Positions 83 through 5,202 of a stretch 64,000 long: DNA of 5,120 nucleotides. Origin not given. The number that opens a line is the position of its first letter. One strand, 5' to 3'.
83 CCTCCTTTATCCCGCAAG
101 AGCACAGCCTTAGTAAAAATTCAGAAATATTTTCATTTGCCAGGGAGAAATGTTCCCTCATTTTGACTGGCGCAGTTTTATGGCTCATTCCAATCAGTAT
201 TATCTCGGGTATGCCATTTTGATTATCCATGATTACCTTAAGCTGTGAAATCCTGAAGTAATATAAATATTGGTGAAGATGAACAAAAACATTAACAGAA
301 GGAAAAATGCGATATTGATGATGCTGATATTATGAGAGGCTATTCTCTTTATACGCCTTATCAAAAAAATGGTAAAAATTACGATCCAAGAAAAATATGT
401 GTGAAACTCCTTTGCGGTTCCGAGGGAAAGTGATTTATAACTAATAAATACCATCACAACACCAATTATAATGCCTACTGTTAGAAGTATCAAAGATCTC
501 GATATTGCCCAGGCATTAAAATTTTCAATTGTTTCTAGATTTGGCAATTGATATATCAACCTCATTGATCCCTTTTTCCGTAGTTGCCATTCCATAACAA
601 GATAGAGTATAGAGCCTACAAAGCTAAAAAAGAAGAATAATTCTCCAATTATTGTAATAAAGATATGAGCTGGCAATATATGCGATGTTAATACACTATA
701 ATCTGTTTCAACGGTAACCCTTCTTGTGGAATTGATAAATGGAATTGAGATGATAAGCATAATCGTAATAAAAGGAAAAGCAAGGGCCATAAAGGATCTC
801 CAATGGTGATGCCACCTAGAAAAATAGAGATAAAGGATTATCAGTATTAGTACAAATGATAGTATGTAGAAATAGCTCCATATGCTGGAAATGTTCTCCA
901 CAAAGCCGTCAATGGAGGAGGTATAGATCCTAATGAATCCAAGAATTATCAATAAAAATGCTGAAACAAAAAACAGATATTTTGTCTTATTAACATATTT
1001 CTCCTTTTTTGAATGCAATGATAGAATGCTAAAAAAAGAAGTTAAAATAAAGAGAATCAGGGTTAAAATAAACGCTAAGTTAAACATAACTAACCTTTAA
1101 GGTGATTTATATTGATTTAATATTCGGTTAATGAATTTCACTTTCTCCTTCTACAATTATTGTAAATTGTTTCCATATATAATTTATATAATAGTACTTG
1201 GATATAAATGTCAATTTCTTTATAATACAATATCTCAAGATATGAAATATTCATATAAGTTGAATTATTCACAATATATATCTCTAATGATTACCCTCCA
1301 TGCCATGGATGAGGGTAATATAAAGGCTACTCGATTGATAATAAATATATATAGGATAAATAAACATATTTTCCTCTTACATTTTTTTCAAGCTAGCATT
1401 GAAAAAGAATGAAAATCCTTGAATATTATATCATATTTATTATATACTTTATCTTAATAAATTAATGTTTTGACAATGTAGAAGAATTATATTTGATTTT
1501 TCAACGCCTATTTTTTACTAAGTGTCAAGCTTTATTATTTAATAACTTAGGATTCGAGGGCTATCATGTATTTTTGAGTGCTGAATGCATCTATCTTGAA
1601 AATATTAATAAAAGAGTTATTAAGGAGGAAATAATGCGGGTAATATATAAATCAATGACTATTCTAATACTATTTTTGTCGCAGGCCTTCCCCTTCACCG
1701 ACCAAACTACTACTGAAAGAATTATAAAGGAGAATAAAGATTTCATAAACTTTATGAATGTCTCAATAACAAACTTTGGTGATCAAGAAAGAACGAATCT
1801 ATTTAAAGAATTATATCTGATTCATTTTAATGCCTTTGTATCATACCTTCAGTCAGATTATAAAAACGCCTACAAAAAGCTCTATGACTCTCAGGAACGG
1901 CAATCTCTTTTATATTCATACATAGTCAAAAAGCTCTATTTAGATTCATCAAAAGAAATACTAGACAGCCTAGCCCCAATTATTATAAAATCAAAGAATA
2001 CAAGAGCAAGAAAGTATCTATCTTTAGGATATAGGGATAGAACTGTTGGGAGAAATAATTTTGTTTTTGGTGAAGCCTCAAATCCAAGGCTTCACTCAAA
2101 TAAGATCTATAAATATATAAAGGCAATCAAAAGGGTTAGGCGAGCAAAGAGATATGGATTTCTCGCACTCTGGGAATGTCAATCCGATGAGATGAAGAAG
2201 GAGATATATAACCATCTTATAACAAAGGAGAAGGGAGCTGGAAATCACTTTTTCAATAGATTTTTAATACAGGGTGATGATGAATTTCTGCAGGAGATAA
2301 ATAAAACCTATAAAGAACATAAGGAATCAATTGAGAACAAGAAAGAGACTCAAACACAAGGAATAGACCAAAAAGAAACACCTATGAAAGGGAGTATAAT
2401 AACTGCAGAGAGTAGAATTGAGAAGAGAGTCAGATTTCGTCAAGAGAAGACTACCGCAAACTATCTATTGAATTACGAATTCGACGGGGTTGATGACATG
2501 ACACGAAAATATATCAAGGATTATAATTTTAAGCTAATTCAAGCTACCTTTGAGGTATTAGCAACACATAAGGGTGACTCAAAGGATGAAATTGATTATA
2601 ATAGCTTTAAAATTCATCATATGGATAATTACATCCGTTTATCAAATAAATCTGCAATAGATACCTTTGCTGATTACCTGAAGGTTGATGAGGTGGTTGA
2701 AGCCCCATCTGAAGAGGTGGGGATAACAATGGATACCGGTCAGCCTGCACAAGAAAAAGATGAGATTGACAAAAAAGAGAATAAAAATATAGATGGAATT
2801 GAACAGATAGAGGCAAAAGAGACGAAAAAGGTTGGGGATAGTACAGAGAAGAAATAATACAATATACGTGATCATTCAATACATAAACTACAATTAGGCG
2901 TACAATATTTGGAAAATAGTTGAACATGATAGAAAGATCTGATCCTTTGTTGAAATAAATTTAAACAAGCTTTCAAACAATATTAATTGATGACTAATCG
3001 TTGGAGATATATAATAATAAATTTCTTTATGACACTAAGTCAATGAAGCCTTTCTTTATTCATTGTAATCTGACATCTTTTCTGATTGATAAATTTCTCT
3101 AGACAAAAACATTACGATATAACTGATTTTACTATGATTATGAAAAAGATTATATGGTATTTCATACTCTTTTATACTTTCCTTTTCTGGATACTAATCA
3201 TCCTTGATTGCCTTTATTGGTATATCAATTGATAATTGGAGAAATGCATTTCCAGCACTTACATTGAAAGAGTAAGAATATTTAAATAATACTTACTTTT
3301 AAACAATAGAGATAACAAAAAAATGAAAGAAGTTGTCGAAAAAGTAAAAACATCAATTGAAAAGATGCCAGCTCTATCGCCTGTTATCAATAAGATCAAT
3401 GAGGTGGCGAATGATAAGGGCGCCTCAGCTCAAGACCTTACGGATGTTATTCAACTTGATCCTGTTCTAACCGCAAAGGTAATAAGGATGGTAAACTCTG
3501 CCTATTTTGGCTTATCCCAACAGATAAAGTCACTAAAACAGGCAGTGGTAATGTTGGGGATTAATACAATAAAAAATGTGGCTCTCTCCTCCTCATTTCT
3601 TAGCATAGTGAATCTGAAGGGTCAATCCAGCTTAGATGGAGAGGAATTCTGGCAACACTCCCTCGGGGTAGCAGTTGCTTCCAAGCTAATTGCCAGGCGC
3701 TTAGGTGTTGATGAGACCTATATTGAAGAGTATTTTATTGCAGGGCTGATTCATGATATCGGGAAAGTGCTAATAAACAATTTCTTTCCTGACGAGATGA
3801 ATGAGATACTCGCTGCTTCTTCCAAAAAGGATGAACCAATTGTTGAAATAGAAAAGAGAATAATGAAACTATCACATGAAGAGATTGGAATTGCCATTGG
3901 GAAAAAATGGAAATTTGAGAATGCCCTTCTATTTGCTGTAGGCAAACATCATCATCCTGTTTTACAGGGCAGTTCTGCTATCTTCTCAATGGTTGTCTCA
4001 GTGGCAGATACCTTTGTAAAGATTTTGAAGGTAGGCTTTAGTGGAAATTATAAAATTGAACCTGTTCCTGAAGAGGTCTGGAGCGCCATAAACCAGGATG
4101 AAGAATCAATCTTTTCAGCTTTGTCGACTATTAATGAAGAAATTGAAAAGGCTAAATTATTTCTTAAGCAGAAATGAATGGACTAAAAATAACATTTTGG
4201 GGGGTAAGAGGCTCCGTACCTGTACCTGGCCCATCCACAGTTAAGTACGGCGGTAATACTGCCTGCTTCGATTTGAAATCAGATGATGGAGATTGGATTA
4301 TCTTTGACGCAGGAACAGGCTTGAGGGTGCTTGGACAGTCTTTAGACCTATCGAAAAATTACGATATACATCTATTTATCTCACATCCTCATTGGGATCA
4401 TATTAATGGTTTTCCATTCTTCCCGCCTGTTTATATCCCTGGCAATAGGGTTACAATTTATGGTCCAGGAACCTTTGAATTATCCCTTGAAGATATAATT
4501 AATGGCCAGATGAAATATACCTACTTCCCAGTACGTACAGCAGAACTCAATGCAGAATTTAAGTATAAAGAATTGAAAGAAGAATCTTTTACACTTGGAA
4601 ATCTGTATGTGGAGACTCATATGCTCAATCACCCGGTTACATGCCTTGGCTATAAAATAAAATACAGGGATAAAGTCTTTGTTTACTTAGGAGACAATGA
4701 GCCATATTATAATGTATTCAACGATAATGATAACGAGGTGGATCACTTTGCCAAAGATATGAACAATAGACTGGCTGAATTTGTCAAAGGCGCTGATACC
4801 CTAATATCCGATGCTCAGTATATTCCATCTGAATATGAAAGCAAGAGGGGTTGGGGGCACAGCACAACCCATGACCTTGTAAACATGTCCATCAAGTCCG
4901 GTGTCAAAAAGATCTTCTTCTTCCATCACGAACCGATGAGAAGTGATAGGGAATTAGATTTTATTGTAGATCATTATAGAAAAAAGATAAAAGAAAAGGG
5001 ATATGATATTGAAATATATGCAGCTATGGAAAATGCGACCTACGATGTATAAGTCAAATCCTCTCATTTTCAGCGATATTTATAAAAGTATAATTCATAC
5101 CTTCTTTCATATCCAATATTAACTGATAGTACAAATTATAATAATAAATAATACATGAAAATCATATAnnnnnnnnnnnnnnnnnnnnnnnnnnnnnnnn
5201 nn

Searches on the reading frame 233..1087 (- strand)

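Call 37: search_protein_families(library=pfam, proteins=[window:233-1087:-], max_evalue=0.0001)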
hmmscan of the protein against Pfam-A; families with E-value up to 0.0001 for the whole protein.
window:233-1087:- (284 aa): 1 family
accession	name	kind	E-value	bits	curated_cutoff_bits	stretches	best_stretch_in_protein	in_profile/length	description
PF01578.25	Cytochrom_C_asm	-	7.2e-06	26.2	29.9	1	76-275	9-207/212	Cytochrome C assembly protein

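Call 44: search_protein_families(library=ncbifam, proteins=[window:233-1087:-], max_evalue=0.001)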
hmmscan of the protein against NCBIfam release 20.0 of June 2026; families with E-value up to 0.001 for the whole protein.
window:233-1087:- (284 aa): 1 family
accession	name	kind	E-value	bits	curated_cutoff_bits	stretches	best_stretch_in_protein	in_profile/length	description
TIGR03144.1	cytochr_II_ccsB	equivalog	3.4e-10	40.1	187.6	1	62-282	21-250/252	c-type cytochrome biogenesis protein CcsB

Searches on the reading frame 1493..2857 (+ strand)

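Call 37: search_protein_families(library=pfam, proteins=[window:1493-2857:+], max_evalue=0.0001)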
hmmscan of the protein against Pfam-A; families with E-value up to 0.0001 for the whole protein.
window:1493-2857:+ (454 aa): 0 families

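Call 44: search_protein_families(library=ncbifam, proteins=[window:1493-2857:+], max_evalue=0.001)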
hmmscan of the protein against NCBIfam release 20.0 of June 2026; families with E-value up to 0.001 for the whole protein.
window:1493-2857:+ (454 aa): 1 family
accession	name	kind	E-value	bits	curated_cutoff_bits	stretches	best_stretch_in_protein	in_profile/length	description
NF047447.1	Lepto_OmpL37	subfamily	1e-38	133.1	150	1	69-271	2-215/228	adhesin OmpL37 family surface protein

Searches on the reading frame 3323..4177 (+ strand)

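Call 37: search_protein_families(library=pfam, proteins=[window:3323-4177:+], max_evalue=0.0001)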
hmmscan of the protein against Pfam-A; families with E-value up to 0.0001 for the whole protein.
window:3323-4177:+ (284 aa): 2 families
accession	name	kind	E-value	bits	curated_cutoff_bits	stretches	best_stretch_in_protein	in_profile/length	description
PF08668.18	HDOD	-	8.9e-60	202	22.9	1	15-212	1-196/196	HDOD domain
PF01966.28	HD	-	9.5e-12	45.7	22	1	110-230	2-112/116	HD domain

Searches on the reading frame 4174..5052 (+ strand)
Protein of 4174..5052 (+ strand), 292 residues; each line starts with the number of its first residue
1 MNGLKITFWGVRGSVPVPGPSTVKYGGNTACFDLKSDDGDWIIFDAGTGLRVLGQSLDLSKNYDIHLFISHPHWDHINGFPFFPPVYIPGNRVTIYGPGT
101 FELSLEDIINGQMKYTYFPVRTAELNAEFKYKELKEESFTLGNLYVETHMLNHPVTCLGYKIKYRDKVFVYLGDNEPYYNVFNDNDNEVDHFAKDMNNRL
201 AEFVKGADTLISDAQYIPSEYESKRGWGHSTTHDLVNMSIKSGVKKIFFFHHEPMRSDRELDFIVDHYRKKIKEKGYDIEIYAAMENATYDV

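Call 37: search_protein_families(library=pfam, proteins=[window:4174-5052:+], max_evalue=0.0001)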
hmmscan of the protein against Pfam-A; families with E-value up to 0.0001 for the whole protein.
window:4174-5052:+ (292 aa): 2 families
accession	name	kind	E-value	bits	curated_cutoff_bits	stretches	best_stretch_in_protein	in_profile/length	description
PF12706.13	Lactamase_B_2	-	2.5e-11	44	27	1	41-252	2-200/200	Beta-lactamase superfamily domain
PF00753.33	Lactamase_B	-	1.2e-05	25.8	22.7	1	37-186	13-161/196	Metallo-beta-lactamase superfamily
